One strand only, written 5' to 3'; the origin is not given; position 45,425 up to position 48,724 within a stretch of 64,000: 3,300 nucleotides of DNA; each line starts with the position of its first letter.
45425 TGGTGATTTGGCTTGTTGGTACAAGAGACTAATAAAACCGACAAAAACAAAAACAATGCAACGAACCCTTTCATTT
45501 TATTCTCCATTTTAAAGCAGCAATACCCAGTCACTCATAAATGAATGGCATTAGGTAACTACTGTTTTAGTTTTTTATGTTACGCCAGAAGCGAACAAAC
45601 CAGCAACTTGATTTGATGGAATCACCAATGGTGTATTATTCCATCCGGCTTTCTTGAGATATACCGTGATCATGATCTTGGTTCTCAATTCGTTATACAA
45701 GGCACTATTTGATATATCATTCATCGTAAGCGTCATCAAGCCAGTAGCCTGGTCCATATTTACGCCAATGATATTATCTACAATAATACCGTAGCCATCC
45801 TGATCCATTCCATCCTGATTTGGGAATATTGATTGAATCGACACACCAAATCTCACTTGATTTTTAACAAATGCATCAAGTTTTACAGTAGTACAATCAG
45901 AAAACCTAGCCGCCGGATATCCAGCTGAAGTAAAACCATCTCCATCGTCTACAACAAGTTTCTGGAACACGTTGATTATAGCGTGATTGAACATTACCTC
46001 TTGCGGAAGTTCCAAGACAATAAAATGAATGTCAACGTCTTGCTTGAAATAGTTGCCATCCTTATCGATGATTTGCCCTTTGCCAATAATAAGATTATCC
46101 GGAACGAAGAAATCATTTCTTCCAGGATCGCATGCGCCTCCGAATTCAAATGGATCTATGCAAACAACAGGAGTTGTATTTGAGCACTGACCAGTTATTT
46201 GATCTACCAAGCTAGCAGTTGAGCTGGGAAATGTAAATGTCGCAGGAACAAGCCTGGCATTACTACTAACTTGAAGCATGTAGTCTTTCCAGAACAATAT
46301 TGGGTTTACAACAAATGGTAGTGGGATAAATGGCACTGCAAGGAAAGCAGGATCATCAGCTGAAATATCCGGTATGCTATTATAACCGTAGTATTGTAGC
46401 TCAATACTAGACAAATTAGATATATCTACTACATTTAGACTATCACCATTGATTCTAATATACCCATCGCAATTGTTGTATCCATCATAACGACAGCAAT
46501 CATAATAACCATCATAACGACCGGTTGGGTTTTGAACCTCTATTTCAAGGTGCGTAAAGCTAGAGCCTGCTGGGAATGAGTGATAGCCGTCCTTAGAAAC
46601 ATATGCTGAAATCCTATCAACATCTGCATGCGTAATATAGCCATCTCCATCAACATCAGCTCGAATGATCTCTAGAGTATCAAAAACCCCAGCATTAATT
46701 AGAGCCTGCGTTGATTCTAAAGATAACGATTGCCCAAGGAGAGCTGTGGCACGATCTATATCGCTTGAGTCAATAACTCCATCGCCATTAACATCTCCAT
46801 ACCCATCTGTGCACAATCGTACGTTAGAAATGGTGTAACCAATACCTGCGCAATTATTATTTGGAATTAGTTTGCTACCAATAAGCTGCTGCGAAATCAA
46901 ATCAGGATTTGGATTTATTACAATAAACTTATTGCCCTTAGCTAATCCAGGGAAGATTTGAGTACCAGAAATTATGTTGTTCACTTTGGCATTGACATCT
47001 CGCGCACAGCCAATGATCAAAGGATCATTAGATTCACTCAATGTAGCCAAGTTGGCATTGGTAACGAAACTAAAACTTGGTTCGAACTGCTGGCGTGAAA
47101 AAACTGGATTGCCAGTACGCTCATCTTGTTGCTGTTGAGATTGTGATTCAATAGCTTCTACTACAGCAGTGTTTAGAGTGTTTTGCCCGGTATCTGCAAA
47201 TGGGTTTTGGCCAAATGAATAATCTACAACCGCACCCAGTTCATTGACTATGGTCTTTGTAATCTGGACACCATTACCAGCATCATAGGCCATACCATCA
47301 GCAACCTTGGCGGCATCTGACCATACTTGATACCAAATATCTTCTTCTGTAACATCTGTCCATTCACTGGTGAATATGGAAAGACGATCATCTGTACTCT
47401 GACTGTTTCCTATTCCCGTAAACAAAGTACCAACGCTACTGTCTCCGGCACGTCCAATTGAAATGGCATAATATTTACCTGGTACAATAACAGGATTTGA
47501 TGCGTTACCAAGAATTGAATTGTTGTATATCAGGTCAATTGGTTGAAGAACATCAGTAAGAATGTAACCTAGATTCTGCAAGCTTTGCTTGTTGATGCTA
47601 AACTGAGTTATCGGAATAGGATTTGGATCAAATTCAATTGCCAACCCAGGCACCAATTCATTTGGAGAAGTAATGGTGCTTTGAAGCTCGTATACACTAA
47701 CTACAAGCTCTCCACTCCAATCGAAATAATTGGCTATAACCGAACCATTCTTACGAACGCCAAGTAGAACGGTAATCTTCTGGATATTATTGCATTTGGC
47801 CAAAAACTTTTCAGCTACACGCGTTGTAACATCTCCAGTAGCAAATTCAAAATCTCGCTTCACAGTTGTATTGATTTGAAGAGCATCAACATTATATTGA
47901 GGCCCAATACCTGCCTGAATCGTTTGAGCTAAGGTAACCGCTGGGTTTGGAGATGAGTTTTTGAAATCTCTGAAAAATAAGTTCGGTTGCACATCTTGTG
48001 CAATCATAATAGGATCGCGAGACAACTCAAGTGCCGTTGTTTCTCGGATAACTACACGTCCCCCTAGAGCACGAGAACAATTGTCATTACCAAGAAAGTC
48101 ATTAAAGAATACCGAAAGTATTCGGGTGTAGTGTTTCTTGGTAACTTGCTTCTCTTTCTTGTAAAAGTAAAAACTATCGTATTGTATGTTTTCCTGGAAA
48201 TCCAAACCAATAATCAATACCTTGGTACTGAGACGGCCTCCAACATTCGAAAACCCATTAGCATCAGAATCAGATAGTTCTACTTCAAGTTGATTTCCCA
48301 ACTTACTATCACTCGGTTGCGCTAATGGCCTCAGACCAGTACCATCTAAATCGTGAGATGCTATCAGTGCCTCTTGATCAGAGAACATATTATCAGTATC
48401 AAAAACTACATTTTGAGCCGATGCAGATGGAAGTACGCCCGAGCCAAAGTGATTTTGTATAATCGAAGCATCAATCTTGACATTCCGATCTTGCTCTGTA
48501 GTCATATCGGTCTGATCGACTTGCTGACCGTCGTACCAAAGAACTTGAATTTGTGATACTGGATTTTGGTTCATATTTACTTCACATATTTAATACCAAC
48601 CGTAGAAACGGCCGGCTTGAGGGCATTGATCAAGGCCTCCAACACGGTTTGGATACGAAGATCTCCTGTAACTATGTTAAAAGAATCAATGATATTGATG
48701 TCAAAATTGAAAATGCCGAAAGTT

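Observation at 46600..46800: Dockerin-like duplicated calcium-binding loops inside a tail-fibre-like protein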

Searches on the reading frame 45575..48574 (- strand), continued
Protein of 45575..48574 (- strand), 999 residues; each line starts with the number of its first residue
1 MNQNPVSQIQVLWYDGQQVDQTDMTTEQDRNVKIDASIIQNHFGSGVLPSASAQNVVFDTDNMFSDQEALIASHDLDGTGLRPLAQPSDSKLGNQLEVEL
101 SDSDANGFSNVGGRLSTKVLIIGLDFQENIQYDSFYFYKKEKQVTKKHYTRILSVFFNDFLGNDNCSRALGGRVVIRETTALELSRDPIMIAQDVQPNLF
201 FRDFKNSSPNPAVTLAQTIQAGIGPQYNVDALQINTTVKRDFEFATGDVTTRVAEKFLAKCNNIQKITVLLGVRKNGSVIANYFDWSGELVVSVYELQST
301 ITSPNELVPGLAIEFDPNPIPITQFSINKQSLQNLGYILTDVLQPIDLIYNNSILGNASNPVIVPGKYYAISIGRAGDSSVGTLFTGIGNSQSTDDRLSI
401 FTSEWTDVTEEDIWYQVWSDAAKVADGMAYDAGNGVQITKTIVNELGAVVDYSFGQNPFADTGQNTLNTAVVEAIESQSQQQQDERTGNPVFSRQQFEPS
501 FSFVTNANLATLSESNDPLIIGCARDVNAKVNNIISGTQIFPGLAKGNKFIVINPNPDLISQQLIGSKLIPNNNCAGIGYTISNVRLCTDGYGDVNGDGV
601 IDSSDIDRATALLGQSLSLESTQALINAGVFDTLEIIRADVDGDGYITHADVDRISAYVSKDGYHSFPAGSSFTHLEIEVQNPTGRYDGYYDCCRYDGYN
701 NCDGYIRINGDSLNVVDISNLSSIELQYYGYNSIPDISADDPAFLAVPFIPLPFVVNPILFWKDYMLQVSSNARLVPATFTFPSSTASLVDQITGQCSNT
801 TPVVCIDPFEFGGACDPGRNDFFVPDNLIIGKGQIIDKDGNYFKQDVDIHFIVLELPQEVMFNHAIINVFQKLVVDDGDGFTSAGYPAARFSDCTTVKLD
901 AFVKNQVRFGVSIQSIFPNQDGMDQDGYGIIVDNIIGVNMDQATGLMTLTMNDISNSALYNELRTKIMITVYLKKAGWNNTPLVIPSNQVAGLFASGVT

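Call 31: find_encoding_contigs(protein=window:45575-48574:-, flank=2000, max_places=4)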
Protein window:45575-48574:- (999 aa): 6 contigs read that carry it; 2 places shown.
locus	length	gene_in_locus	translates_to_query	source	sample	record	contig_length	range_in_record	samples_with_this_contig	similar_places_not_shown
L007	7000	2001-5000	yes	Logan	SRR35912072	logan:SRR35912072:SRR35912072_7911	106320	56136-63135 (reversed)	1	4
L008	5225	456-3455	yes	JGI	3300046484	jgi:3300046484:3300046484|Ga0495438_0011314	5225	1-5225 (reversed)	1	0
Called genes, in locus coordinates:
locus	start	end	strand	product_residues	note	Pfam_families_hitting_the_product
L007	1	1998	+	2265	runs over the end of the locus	PF13385:Laminin_G_3 (faint)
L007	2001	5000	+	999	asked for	PF00404:Dockerin_1 (weak)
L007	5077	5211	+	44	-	-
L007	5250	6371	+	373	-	PF13439:Glyco_transf_4 (faint), PF00534:Glycos_transf_1 (weak)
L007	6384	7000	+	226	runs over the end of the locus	PF00535:Glycos_transf_2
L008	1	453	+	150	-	?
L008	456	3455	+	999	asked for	PF00404:Dockerin_1 (weak)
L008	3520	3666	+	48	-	-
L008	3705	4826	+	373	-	PF13439:Glyco_transf_4 (faint), PF00534:Glycos_transf_1 (weak)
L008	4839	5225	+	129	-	?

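Call 38: predict_structure(alignment_id=A1)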
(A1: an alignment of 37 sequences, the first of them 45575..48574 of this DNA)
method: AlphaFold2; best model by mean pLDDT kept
length: 999 residues; sequences in the alignment: 37
mean_pLDDT: 72.7   pTM: 0.66
mean pLDDT of the five models: 72.7, 70.8, 70.8, 68.8, 65.9
residues with pLDDT >= 90: 133; 70-90: 531; 50-70: 168; < 50: 167
segments of 3 or more residues with pLDDT < 50: 1-52, 188-190, 209-212, 300-312, 429-437, 483-487, 489-491, 695-701, 774-802, 811-814, 821-846, 928-931
pLDDT, mean of each block of 10 residues (from residue 1): 30 32 35 33 32 74 86 74 86 82 79 81 87 84 82 88 67 84 59 61 59 72 86 75 88 86 86 86 89 79 39 62 89 86 85 81 83 89 87 76 78 83 63 46 55 70 81 61 48 54 82 67 80 88 91 88 87 79 87 83 90 92 90 91 90 87 73 89 74 48 59 70 82 82 90 91 79 46 37 40 57 50 40 42 54 83 86 85 86 75 76 70 50 67 82 65 76 67 83 80
secondary structure, 60 per line:
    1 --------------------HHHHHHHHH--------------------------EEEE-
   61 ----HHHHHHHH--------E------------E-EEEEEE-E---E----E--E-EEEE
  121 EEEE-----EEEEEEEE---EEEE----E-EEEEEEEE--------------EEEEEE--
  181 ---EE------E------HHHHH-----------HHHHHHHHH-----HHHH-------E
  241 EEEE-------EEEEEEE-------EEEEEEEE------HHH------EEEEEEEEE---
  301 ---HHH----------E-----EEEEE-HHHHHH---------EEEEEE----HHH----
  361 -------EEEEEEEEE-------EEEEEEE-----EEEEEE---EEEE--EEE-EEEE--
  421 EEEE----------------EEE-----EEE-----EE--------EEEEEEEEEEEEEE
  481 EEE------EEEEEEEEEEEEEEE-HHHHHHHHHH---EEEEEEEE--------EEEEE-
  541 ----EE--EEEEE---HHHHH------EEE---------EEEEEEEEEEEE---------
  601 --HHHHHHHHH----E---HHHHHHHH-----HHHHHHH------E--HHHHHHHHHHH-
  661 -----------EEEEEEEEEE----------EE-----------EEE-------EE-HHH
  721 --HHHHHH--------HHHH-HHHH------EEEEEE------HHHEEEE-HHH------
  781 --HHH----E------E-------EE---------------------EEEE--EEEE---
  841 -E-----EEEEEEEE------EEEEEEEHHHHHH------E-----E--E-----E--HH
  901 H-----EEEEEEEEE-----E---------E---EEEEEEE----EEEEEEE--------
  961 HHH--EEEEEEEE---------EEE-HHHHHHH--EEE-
elements in order (helices of 4 or more, strands of 3 or more residues): H21-29 E56-59 H65-72 E96-101 E117-124 E130-137 E141-144 E151-158 E173-178 H199-203 H215-223 H229-232 E240-244 E252-258 E266-273 E289-297 E323-327 H329-334 E344-349 E368-376 E384-390 E396-401 E405-408 E411-413 E415-418 E421-424 E441-443 E449-451 E467-483 E490-504 H506-515 E519-526 E535-539 E549-553 H557-561 E568-570 E580-591 H603-611 H620-627 H633-639 H649-659 E672-681 E705-707 H723-728 H737-740 H742-745 E752-757 E767-770 E828-831 E834-837 E848-855 E862-868 H869-874 E907-915 E935-941 E946-952 E966-973 E983-985 H987-993 E996-998

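Call 40: fold_search(model_id=the predicted structure, library=pdb)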
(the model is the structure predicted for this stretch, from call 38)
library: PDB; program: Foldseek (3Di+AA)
matches with E <= 10: 968; with E <= 0.001: 0
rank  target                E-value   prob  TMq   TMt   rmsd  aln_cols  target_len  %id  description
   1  8wos_A                2.4e-03  0.41  0.07  0.10  17.7       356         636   11  Cryo-EM structure of human SIDT1 protein with C1 symmetry at low pH (released 2024-03-20)
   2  9euf_0                3.5e-03  0.84  0.12  0.11  24.2       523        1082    9  Cryo-EM structure of Staphylococcus aureus bacteriophage phi812 baseplate in the pre-contraction state - complete (released 2025-04-09)
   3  8k1b_A                3.5e-03  0.41  0.07  0.20  17.8       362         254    9  SID1 transmembrane family member 1 (released 2024-07-10)
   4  8k13_A                6.6e-03  0.35  0.07  0.11  17.8       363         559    9  SID1 transmembrane family member 1 (released 2024-07-10)
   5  8h3u_A                1.0e-02  0.16  0.10  0.14  25.3       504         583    9  Inhibitor-bound EP, polyA model (released 2022-11-23)
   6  1w99                  1.2e-02  0.28  0.09  0.15  16.7       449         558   11  Mosquito-larvicidal toxin Cry4Ba from Bacillus thuringiensis ssp. Israelensis (released 2005-04-11)
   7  8jul_A                2.2e-02  0.23  0.07  0.10  17.3       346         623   10  Cryo-EM structure of SIDT1 in complex with phosphatidic acid (released 2023-11-15)
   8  6ab5                  2.3e-02  0.12  0.07  0.16  19.2       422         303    8  Cryo-EM structure of T=1 Penaeus vannamei nodavirus (released 2019-03-20)
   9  8x39_A                2.5e-02  1.00  0.06  0.41   3.2        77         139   22  Crystal structure of cellulosomal double-dockerin module of Clo1313_0689 from Clostridium thermocellum (released 2024-04-03)
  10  4uyp_B                2.8e-02  1.00  0.06  0.73   3.4        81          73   26  High resolution structure of the third cohesin ScaC in complex with the ScaB dockerin with a mutation in the N-termina (released 2015-04-15)
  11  6iuk_C                3.2e-02  0.05  0.06  0.10  26.6       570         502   10  Cryo-EM structure of Murine Norovirus capsid (released 2020-02-26)
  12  1yip                  3.4e-02  0.12  0.09  0.18  14.2       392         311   11  Oxidized Peptidylglycine Alpha-Hydroxylating Monooxygenase (PHM) in a New Crystal Form (released 2005-11-15)
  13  4uyq_B                3.8e-02  1.00  0.06  0.73   3.4        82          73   24  High resolution structure of the third cohesin ScaC in complex with the ScaB dockerin with a mutation in the C-termina (released 2015-04-15)
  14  5hzf                  4.0e-02  0.13  0.09  0.16  21.7       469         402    8  Single Chain Recombinant Globular Head of the Complement System Protein C1q in complex with magnesium (released 2016-03-02)
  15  8a19_A                4.0e-02  0.13  0.09  0.07  23.2       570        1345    9  Structure of a leucinostatin derivative determined by host lattice display : L1E4V1 construct (released 2022-12-07)
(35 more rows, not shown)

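Call 55: search_protein_representatives(alignment_id=A1)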
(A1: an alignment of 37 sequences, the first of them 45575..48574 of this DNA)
Query: 37 sequences, 984 profile positions. Proteins with E-value up to 0.001 (for the whole library): 405; up to 1e-10: 182; up to 1e-30: 116. The best 150 are listed.
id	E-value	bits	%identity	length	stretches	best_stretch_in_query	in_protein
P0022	0.0e+00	1676.3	-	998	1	1-983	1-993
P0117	0.0e+00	1579.3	-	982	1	1-983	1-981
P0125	0.0e+00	1264.4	-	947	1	25-983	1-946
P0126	0.0e+00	1082.4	-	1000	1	1-982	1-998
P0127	0.0e+00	1043.6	-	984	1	1-976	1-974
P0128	1.9e-278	942.8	-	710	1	1-704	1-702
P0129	8.6e-264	894.3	-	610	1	1-596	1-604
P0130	3.8e-251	852.5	-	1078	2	3-620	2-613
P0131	1.0e-247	841.1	-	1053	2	4-624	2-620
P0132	2.8e-245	833.0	-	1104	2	1-632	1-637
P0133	2.9e-244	829.7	-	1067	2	1-621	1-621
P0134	1.6e-240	817.3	-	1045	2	1-624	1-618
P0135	7.9e-237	805.1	-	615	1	361-983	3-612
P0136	1.5e-235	800.9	-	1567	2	1-619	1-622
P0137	5.3e-235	799.0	-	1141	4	3-619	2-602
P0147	5.1e-211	719.6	-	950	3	5-682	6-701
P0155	2.4e-185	634.6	-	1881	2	1-628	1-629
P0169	4.8e-135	468.1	-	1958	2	3-688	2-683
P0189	9.2e-94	331.5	-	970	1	13-585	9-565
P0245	3.8e-27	111.0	-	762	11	593-673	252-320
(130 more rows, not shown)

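Call 64: search_solved_structures(query=A1, max_evalue=10, show_alignments=0)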
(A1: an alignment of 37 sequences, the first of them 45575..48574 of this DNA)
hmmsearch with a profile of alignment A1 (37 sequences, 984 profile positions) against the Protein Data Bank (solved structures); distinct sequences matched with E-value up to 10: 22.
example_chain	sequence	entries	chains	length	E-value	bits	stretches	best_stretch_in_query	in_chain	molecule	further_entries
4uyp_B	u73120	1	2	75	1.4e-05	26.3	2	637-670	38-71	Cellulosomal scaffoldin adaptor protein B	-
4uyq_B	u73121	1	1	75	1.5e-05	26.3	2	637-668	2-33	Cellulosomal scaffoldin adaptor protein B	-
8x3a_A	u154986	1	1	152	0.00014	23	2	592-675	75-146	Serine protease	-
8x39_A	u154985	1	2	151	0.00014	23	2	592-675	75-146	Serine protease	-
4fl4_A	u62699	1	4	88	0.00037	21.6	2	640-669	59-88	Glycoside hydrolase family 9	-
1ohz_B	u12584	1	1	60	0.00045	21.3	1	594-663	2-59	ENDO-1,4-BETA-XYLANASE Y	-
2ccl_B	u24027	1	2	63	0.00055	21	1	594-663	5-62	ENDO-1,4-BETA-XYLANASE Y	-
4cj0_A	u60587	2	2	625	0.0082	17.2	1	593-668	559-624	ENDOGLUCANASE D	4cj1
1clc_A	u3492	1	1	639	0.0086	17.1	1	593-668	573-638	ENDOGLUCANASE CELD; EC: 3.2.1.4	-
1daq_A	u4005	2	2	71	0.0099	16.9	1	590-668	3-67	ENDOGLUCANASE SS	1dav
2mte_A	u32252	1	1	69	0.013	16.5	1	591-668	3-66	Cellulose 1,4-beta-cellobiosidase (reducing end) CelS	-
8zvk_A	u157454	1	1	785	0.031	15.2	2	594-667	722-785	AaBgIC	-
4dh2_B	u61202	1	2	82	0.053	14.5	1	640-670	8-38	Dockerin type 1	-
2y3n_B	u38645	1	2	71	0.06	14.3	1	594-663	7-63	CELLULOSOMAL FAMILY-48 PROCESSIVE GLYCOSIDE HYDROLASE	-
9gvb_B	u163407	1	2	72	0.17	12.8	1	590-609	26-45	Group 2 dockerin from R. flavefaciens FD-1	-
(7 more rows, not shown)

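Call 69: fold_search(model_id=the predicted structure, library=viral)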
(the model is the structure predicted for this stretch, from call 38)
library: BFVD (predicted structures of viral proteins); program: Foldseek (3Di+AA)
matches with E <= 10: 1054; with E <= 0.001: 30
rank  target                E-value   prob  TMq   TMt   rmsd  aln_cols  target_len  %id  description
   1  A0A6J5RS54            9.5e-82  1.00  0.58  0.45  25.0      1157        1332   31  Dockerin domain-containing protein [uncultured Caudovirales phage]
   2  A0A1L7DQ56            4.1e-05  0.63  0.09  0.08  35.3       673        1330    8  (no name in the UniProt tables at hand)
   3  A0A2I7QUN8            4.6e-05  0.47  0.09  0.08  29.1      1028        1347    8  (no name in the UniProt tables at hand)
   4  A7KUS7                6.3e-05  1.00  0.12  0.30  14.6       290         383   11  (no name in the UniProt tables at hand)
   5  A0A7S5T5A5            1.1e-04  0.38  0.10  0.11  29.3       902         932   10  (no name in the UniProt tables at hand)
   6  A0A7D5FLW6            1.2e-04  1.00  0.13  0.23  22.7       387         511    9  (no name in the UniProt tables at hand)
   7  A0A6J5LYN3            1.3e-04  0.77  0.10  0.10  30.9       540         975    9  Uncharacterized protein [uncultured Caudovirales phage]
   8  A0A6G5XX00            1.7e-04  0.87  0.12  0.20  33.9       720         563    9  (no name in the UniProt tables at hand)
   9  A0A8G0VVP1            1.9e-04  0.30  0.08  0.08  28.9       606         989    9  Picornavirus capsid domain-containing protein (Fragment) [Bole hyalomma asiaticum virus 1]
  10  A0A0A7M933            2.0e-04  0.60  0.09  0.10  22.3       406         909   10  Polyprotein (Fragment) [Blackcurrant waikavirus A]
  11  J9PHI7                2.1e-04  0.28  0.08  0.09  22.9       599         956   11  Genome polyprotein (Fragment) [Foot-and-mouth disease virus SAT 1]
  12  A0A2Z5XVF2            2.2e-04  1.00  0.12  0.17  21.6       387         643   11  Putative minor tail protein [Mycobacterium phage PP]
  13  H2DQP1                2.6e-04  0.41  0.09  0.12  24.4       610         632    7  Genome polyprotein (Fragment) [Coxsackievirus A10]
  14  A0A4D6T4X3            2.9e-04  0.93  0.15  0.17  33.6       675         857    9  (no name in the UniProt tables at hand)
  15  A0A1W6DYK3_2          2.9e-04  0.75  0.11  0.14  29.0       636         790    9  DUF4815 domain-containing protein [Aeromonas phage phiA8-29]
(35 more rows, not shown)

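Call 71: search_protein_families(library=pfam, proteins=[P0130, P0136, P0155, P0169, P0147, P0189, P0245], max_evalue=0.01)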
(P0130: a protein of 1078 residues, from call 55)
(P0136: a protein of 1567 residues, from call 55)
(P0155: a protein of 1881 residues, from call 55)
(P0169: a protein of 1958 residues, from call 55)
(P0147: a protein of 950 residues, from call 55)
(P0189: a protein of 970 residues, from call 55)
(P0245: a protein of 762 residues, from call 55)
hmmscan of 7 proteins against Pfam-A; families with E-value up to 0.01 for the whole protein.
P0130 (1078 aa): 1 family
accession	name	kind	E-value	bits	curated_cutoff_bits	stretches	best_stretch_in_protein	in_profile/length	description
PF00404.24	Dockerin_1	-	3.5e-06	27.6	22.9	1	586-610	1-27/57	Dockerin type I domain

P0136 (1567 aa): 1 family
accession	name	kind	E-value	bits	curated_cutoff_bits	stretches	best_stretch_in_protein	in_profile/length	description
PF00404.24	Dockerin_1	-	0.0039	17.8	22.9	0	597-618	2-23/57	Dockerin type I domain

P0155 (1881 aa): 1 family
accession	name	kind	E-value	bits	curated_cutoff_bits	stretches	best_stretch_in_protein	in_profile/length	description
PF00404.24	Dockerin_1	-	0.0062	17.2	22.9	0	594-613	2-21/57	Dockerin type I domain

P0169 (1958 aa): 0 families

P0147 (950 aa): 1 family
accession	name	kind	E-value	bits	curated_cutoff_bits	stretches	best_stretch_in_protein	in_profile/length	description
PF00404.24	Dockerin_1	-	1.7e-09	38.1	22.9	1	602-680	1-57/57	Dockerin type I domain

P0189 (970 aa): 0 families

P0245 (762 aa): 12 families
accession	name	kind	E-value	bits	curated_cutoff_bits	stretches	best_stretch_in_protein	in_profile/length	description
PF00404.24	Dockerin_1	-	9.5e-86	282.4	22.9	10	400-451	1-52/57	Dockerin type I domain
PF13499.12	EF-hand_7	-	2.5e-14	53.8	30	2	434-490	10-64/67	EF-hand domain pair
PF00036.39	EF-hand_1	-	4.1e-12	45.2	25.4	0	434-453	8-27/29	EF hand domain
PF13405.12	EF-hand_6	-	1.6e-10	40.2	25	0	434-453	8-27/30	EF-hand domain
PF13952.11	DUF4216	-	2.1e-07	31.8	30.6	0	503-529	45-62/73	Domain of unknown function (DUF4216)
PF03775.22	MinC_C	-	0.00012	22.4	33.2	0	543-582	16-55/102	Septum formation inhibitor MinC, C-terminal domain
PF24548.1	EF_EFCAB10_C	-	0.00086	19.4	32.5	0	328-346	11-29/60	EFCAB10, C-terminal EF-hand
PF07421.16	Pro-NT_NN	-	0.0014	19.2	25.3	0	215-239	18-42/162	Neurotensin/neuromedin N precursor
PF22792.1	DUF7012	-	0.002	18.5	27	0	129-152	21-44/62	Domain of unknown function (DUF7012)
PF04129.18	Vps52_CC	-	0.0022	18.1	26.5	0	199-239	52-92/173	Vps52/Sac2 family, coiled-coil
PF18130.6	ATPgrasp_N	-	0.0026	18.7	27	0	108-127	55-74/81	ATP-grasp N-terminal domain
PF17035.10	BET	-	0.0082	16.7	24.5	0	302-325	5-28/64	Bromodomain extra-terminal - transcription regulation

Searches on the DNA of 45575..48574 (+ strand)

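Call 8: search_dna_similar(query=window:45575-48574:+, collection=phages, mode=near, max_rows=20)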
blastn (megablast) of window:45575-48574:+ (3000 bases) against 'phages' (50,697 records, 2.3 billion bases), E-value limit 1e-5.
No match.
